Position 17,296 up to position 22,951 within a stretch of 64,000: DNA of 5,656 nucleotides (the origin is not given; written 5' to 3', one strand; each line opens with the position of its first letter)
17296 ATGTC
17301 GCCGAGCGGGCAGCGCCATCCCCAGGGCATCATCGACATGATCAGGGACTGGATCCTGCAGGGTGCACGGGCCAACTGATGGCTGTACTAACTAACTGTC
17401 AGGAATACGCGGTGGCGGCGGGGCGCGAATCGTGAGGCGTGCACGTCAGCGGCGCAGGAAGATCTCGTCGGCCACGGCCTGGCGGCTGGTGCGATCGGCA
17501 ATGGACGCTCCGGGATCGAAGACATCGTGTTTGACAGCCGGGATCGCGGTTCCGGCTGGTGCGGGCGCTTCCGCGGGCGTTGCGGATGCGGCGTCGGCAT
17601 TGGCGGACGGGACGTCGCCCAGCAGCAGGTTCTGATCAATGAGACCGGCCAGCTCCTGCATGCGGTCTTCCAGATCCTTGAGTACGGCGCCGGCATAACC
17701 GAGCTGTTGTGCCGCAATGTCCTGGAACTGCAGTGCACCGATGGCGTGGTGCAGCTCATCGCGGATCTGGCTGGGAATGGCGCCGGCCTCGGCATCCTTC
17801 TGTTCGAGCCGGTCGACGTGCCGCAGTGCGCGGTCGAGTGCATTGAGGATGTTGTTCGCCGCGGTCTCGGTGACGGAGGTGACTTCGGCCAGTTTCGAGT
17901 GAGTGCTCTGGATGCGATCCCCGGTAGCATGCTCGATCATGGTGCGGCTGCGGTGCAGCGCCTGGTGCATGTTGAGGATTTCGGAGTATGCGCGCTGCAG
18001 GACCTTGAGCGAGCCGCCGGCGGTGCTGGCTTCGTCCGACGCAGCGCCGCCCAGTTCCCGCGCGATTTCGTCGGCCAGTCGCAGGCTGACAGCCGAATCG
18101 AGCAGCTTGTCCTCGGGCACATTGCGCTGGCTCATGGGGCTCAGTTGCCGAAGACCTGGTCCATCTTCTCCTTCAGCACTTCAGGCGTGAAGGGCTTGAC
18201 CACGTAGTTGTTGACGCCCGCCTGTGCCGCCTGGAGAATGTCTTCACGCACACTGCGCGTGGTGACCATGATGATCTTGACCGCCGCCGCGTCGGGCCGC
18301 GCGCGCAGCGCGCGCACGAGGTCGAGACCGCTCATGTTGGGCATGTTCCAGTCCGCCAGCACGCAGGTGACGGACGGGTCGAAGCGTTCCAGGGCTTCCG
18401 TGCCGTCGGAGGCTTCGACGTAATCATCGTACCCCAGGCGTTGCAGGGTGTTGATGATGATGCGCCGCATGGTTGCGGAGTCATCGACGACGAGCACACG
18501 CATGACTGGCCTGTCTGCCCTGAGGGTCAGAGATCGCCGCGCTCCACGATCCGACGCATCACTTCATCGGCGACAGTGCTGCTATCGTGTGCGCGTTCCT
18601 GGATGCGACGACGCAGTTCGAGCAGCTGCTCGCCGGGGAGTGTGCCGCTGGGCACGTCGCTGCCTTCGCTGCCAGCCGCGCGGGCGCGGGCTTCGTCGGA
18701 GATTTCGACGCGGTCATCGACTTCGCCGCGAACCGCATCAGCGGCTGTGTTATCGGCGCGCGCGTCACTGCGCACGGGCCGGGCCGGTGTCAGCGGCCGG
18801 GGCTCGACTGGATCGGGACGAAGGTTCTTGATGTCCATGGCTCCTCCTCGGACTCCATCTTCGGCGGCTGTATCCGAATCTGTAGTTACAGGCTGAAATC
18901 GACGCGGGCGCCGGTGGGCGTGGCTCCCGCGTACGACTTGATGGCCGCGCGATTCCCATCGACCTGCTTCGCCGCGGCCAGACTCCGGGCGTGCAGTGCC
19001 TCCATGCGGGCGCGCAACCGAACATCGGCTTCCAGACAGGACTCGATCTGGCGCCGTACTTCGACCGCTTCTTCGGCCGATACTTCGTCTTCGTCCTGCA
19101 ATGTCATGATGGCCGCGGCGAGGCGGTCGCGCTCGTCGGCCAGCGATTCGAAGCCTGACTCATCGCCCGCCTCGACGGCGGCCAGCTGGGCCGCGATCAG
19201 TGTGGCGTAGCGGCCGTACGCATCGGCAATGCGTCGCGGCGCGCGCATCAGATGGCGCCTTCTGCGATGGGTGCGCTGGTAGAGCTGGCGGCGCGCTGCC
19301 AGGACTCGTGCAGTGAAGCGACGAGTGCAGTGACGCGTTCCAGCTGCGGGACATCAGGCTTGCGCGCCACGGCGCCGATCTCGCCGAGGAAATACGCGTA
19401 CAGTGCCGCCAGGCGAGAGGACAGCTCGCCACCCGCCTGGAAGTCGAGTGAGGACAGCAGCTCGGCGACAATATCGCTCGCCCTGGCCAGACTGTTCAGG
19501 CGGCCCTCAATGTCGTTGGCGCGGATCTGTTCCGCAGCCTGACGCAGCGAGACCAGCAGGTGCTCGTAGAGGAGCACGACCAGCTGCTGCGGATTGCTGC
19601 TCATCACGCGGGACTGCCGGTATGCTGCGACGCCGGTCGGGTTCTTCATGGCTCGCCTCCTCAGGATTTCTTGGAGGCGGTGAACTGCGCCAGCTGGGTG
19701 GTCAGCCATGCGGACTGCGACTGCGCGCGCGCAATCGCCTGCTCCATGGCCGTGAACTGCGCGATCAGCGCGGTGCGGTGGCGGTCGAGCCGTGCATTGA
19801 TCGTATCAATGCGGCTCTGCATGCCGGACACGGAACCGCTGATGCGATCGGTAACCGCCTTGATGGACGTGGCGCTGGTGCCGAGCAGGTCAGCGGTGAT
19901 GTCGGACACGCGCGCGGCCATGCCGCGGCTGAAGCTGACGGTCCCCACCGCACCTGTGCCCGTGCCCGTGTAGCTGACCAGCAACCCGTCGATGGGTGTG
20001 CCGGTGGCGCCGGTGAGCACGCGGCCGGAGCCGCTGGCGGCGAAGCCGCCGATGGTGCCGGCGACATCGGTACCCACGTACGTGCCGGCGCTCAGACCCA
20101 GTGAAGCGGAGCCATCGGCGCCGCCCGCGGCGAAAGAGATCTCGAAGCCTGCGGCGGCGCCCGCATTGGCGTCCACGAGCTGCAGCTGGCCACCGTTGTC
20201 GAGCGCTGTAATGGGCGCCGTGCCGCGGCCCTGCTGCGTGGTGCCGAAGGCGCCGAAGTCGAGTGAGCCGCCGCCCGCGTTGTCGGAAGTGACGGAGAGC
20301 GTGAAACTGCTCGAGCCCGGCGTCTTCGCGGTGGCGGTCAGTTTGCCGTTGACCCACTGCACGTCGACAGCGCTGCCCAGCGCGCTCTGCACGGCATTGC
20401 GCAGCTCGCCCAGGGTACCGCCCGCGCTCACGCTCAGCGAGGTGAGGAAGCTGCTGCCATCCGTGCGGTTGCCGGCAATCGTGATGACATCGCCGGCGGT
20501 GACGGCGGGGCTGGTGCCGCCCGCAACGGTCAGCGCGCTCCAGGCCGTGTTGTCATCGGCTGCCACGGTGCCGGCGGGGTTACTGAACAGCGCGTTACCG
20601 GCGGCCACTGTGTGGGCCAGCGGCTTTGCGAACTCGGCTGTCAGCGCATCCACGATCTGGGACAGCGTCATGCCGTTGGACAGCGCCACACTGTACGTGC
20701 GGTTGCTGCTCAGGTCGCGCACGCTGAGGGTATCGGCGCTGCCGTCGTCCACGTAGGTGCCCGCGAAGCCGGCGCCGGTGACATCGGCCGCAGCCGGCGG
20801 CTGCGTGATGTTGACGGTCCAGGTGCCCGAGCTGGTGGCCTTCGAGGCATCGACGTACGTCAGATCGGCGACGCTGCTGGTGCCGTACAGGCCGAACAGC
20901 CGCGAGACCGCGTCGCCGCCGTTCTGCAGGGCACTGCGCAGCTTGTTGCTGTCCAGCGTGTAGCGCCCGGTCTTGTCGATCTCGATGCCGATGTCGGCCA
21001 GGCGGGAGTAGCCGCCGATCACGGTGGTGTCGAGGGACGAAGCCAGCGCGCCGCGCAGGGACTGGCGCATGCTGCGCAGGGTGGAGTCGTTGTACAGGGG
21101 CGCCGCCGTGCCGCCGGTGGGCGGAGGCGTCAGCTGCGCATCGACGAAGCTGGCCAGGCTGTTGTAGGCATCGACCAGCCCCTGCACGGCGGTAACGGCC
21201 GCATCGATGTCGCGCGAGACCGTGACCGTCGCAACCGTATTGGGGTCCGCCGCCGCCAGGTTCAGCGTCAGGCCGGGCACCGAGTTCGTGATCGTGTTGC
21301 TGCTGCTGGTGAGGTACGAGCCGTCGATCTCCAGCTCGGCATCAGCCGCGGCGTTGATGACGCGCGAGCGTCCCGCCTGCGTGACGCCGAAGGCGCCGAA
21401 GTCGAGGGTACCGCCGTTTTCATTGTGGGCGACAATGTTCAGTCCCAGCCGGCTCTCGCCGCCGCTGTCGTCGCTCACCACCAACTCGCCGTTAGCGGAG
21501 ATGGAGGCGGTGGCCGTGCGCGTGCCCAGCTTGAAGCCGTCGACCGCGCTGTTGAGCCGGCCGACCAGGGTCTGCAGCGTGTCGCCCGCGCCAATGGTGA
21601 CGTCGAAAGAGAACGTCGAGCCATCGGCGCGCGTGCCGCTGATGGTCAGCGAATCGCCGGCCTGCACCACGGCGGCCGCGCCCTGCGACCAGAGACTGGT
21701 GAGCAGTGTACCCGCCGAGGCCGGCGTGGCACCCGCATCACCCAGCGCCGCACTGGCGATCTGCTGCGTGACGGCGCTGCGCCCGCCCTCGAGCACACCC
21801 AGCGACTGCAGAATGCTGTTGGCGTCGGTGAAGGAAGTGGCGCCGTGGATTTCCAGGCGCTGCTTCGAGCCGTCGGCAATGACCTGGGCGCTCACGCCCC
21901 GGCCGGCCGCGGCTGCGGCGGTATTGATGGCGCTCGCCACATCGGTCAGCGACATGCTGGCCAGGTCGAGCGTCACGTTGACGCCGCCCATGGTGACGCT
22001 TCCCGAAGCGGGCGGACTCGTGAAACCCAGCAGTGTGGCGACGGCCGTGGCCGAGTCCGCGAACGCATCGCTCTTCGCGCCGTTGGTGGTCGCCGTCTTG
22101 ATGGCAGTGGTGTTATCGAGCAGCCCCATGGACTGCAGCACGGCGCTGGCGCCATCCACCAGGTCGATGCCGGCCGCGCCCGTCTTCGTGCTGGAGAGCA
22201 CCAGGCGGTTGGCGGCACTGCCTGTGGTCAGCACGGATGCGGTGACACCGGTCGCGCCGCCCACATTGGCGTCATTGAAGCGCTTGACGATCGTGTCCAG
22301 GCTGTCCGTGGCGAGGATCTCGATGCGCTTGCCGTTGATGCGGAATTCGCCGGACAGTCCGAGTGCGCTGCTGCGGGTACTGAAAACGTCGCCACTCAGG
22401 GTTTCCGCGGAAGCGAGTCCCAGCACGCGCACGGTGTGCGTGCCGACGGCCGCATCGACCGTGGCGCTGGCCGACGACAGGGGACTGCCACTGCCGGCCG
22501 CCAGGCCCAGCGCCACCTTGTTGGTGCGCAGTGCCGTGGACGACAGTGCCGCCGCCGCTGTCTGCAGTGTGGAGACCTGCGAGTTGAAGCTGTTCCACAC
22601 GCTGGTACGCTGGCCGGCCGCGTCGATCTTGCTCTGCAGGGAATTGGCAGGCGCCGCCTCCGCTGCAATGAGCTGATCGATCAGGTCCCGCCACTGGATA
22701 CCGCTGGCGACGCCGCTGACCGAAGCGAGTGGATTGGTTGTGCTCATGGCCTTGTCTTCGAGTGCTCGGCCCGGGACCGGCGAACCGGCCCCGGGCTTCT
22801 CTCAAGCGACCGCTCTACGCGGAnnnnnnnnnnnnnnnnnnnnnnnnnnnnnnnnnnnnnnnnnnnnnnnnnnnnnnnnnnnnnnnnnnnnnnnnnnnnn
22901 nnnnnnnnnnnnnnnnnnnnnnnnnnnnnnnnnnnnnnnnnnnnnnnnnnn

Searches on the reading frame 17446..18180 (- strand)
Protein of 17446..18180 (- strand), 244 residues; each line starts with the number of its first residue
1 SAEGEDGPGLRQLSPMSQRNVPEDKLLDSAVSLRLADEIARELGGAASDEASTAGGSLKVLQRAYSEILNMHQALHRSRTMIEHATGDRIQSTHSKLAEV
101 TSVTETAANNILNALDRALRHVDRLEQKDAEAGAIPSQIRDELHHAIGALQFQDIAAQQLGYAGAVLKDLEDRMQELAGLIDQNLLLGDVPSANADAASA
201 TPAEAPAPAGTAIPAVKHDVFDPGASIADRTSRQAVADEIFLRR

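Call 61: search_protein_families(library=pfam, proteins=[window:17446-18180:-], max_evalue=0.001)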
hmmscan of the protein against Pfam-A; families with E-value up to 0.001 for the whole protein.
window:17446-18180:- (244 aa): 1 family
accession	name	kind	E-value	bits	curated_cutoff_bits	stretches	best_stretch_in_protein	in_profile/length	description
PF04344.18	CheZ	-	4.5e-05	23.9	30.7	1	72-177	15-118/203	Chemotaxis phosphatase, CheZ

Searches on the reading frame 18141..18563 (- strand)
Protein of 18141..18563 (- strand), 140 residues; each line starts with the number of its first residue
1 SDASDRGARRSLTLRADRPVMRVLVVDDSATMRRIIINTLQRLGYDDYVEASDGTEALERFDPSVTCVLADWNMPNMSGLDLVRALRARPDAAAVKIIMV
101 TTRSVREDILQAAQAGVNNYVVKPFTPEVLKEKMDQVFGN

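Call 61: search_protein_families(library=pfam, proteins=[window:18141-18563:-], max_evalue=0.001)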
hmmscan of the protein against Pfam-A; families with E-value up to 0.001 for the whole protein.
window:18141-18563:- (140 aa): 1 family
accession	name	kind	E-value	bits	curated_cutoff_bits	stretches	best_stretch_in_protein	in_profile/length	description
PF00072.30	Response_reg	-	3e-26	92.2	30.2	1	23-134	1-110/111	Response regulator receiver domain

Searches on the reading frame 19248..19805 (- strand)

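Call 61: search_protein_families(library=pfam, proteins=[window:19248-19805:-], max_evalue=0.001)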
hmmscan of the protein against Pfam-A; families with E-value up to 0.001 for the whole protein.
window:19248-19805:- (185 aa): 1 family
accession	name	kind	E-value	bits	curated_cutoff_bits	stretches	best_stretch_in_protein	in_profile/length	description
PF02561.19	FliS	-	1.2e-28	100.2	26.7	1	60-172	2-114/115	Flagellar protein FliS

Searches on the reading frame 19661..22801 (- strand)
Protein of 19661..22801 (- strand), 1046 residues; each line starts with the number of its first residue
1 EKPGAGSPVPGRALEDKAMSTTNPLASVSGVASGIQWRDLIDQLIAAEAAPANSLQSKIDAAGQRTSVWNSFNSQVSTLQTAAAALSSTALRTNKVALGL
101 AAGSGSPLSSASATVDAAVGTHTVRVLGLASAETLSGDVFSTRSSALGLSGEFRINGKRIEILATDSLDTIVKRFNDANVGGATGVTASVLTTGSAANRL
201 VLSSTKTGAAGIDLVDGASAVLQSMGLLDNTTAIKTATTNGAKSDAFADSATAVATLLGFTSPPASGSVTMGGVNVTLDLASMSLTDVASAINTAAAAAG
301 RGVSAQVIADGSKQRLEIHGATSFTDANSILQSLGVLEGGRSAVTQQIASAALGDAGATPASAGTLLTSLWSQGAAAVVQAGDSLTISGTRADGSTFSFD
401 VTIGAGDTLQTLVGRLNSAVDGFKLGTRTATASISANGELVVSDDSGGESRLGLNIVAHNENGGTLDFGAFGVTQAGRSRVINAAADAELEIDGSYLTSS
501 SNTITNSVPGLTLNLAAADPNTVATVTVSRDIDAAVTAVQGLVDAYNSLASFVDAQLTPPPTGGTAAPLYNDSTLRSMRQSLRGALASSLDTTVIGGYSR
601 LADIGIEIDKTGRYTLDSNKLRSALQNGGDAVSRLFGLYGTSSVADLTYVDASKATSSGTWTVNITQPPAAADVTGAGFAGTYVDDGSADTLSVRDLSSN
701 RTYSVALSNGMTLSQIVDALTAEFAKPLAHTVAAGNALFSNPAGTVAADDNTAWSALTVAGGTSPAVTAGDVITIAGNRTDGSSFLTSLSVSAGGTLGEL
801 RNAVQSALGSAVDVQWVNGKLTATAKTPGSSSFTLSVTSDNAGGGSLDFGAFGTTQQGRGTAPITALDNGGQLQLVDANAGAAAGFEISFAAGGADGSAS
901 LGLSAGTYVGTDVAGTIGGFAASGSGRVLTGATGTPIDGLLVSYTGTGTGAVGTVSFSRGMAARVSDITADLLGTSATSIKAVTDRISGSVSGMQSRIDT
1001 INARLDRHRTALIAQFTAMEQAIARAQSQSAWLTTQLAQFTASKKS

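Call 52: search_protein_families(library=pfam, proteins=[window:19661-22801:-], max_evalue=0.001)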
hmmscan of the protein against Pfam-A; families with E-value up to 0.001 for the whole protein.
window:19661-22801:- (1046 aa): 3 families
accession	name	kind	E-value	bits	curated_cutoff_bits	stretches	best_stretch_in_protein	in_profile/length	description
PF07195.17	FliD_C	-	2.2e-40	139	25.4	2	485-639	1-161/236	Flagellar hook-associated protein 2 C-terminus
PF02465.23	FliD_N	-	4.8e-14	53.2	24.8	1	33-132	1-96/97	Flagellar hook-associated protein 2 N-terminus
PF07196.18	Flagellin_IN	-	2.3e-05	24.9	22.7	0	158-206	7-55/55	Flagellin hook IN motif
